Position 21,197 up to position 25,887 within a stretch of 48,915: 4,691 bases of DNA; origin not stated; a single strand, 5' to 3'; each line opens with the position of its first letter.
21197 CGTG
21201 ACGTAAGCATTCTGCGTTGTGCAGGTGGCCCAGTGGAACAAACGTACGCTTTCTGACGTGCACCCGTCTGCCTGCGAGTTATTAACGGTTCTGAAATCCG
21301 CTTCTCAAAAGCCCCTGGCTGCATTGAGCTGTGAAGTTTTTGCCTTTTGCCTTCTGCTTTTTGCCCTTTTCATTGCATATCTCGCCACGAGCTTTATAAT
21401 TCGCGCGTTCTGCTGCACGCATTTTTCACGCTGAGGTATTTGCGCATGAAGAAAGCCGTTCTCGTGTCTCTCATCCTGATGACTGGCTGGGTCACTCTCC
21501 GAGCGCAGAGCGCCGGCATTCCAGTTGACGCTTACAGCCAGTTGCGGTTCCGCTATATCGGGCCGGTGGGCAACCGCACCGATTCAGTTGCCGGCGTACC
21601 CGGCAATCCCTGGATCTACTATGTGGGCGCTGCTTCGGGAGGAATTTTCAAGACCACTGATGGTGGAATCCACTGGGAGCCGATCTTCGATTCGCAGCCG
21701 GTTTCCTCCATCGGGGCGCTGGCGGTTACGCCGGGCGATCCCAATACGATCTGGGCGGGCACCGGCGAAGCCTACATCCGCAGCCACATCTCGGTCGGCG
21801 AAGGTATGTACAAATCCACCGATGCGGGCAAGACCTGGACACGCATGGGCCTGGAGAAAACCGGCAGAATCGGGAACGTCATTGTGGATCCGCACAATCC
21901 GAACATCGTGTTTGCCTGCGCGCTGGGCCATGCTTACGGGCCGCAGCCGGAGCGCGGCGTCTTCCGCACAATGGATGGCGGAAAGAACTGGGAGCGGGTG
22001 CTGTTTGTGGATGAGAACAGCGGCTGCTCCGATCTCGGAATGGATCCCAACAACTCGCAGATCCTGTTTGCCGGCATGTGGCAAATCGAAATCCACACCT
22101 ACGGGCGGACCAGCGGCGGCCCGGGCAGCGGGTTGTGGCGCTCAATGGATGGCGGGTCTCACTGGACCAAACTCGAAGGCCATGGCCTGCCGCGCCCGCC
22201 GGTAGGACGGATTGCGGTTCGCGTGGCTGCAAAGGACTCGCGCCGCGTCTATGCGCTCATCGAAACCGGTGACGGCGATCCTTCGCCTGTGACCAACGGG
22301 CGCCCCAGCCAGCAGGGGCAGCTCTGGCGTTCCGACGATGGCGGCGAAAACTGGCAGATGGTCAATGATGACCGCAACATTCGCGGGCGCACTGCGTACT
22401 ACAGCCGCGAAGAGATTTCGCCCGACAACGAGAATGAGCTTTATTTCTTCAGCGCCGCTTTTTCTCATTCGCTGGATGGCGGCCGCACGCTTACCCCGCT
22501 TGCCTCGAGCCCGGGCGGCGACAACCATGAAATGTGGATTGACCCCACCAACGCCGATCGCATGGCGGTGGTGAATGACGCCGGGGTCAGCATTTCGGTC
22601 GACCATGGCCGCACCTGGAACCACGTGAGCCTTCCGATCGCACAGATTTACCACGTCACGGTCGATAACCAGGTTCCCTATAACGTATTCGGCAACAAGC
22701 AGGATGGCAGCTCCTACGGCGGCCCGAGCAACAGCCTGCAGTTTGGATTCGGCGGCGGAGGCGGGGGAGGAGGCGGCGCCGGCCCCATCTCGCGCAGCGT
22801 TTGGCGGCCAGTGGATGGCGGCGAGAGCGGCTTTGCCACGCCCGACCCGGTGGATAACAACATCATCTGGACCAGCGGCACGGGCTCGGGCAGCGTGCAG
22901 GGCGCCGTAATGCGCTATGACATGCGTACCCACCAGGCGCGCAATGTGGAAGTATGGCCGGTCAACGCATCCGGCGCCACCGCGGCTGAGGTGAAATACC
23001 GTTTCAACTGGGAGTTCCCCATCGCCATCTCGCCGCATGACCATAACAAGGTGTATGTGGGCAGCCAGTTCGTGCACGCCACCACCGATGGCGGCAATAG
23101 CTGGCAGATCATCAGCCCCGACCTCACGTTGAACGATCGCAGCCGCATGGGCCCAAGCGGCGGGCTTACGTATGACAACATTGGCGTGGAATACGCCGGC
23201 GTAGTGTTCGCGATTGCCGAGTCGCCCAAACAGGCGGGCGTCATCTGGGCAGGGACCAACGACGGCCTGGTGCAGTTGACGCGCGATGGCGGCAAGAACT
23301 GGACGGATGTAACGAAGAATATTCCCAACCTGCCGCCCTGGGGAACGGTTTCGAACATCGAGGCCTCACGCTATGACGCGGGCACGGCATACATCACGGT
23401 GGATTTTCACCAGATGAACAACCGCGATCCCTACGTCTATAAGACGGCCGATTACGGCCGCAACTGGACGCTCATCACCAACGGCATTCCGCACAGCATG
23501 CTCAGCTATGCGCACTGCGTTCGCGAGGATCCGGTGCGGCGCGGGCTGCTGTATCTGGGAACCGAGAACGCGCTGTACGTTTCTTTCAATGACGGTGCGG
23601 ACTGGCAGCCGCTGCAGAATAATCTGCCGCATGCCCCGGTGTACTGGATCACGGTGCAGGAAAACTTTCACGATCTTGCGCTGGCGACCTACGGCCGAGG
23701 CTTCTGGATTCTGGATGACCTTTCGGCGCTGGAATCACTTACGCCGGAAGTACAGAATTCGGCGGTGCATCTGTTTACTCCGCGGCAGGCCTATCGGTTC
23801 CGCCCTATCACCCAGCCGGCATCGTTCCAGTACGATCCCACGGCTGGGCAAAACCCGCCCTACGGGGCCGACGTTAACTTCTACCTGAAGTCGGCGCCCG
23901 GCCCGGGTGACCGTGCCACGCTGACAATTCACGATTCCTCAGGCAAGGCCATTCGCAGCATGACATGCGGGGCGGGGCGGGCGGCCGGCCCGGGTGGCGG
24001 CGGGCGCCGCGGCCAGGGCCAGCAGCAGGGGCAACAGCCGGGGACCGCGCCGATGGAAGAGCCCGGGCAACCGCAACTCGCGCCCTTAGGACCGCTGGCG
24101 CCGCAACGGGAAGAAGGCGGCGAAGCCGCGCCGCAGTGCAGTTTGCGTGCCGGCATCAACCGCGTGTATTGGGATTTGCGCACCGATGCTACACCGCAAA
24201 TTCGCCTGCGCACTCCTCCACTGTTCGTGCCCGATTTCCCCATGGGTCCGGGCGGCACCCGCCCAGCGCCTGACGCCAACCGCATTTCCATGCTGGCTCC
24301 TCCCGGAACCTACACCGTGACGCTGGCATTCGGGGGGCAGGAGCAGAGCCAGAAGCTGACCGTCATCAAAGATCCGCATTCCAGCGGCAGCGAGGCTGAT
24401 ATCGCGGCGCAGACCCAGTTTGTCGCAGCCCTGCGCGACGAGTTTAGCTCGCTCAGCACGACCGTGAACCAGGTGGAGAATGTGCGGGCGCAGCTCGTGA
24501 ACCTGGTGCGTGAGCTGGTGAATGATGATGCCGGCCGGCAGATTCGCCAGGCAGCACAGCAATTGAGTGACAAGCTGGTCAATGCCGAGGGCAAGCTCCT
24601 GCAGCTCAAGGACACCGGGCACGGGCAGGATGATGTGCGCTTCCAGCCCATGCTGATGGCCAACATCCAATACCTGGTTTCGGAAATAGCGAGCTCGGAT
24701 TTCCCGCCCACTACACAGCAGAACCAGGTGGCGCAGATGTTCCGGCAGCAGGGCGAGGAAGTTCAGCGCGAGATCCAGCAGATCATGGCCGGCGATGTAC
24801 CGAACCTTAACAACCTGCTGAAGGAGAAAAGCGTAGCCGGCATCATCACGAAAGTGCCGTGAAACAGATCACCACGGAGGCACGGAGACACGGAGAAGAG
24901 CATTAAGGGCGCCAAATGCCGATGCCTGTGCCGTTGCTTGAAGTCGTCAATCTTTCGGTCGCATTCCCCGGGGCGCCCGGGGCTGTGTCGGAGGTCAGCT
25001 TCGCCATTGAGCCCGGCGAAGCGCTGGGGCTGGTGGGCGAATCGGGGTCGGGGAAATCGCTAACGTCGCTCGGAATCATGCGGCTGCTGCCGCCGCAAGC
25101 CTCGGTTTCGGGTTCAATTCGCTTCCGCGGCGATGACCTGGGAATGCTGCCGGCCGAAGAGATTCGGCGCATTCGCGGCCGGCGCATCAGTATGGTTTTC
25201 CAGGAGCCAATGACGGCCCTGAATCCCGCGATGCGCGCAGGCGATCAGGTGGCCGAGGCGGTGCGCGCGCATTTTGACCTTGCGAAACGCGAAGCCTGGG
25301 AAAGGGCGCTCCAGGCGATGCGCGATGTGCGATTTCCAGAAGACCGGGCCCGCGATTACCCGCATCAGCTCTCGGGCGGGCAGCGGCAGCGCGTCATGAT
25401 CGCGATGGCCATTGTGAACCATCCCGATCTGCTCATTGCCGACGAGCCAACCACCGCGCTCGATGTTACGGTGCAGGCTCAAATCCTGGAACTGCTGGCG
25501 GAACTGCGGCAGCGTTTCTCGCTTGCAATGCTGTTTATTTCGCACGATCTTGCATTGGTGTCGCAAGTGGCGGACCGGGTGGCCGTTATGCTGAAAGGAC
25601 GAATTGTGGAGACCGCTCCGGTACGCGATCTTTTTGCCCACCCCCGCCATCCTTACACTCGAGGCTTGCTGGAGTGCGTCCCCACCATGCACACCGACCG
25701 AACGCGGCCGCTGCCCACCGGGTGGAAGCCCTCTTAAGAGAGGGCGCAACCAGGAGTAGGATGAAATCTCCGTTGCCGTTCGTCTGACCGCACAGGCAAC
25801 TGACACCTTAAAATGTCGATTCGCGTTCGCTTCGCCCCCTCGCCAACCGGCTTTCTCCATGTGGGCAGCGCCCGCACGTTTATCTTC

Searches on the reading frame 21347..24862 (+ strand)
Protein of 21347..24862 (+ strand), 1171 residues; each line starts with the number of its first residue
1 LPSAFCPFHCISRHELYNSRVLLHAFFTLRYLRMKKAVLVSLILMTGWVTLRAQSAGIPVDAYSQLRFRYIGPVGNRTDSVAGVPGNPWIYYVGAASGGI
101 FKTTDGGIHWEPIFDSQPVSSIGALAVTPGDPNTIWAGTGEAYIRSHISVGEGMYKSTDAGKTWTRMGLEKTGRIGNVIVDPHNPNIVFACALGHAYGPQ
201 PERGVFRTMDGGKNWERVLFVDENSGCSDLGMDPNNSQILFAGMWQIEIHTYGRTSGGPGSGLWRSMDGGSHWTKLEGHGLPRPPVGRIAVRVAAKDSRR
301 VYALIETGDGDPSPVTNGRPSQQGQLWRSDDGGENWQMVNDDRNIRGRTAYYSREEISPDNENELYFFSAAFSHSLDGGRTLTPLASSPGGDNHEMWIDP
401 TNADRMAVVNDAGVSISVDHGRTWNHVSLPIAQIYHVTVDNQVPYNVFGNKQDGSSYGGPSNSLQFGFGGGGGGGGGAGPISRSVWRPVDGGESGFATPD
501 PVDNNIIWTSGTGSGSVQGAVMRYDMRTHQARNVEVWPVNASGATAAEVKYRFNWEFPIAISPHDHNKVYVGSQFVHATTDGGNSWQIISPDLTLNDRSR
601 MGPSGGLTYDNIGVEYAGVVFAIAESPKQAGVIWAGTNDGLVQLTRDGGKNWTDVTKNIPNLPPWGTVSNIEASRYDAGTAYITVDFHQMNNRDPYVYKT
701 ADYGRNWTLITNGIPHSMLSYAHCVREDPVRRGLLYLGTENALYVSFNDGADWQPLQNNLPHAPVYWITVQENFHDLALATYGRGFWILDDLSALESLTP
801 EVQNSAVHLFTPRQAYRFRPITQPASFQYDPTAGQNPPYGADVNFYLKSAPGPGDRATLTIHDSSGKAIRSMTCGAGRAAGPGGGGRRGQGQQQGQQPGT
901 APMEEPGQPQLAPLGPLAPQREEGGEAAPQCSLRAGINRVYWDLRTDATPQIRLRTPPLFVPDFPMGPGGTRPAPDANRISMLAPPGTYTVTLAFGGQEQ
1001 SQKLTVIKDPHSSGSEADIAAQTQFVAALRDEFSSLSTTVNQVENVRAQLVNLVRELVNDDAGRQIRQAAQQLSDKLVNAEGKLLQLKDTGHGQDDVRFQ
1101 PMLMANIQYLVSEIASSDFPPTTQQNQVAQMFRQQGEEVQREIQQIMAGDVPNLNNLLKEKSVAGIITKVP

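Call 6: search_protein_families(library=pfam, proteins=[window:21347-24862:+], max_evalue=0.01)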
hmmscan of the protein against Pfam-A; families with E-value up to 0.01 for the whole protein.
window:21347-24862:+ (1171 aa): 4 families
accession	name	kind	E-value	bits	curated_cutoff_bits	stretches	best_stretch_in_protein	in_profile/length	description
PF15902.12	Sortilin-Vps10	-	1.5e-23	83.8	33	2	154-277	3-113/446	Sortilin, neurotensin receptor 3,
PF02012.26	BNR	-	6.5e-08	31.9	27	0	327-337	1-11/12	BNR/Asp-box repeat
PF13088.12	BNR_2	-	8e-05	22.6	31.4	0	155-339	85-251/277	BNR repeat-like domain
PF15899.11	BNR_6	-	0.0011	19.2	27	0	326-337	1-12/14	BNR-Asp box repeat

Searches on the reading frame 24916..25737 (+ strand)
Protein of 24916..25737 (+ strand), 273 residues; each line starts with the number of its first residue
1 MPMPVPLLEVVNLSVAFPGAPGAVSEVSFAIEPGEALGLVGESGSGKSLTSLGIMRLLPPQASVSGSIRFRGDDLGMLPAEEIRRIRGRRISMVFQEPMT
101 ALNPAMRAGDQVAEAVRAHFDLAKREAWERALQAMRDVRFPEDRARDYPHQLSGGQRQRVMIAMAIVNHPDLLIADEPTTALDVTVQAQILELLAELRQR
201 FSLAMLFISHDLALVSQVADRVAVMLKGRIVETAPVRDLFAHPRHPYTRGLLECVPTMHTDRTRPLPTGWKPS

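Call 38: search_protein_families(library=pfam, proteins=[window:24916-25737:+], max_evalue=0.001)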
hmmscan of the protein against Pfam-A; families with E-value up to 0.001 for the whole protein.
window:24916-25737:+ (273 aa): 2 families
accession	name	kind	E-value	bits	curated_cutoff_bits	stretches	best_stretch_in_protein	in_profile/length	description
PF00005.33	ABC_tran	-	3.1e-31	109.2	25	1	25-180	2-137/137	ABC transporter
PF08352.17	oligo_HPY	-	1.3e-08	35.5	27.1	1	231-263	1-33/65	Oligopeptide/dipeptide transporter, C-terminal region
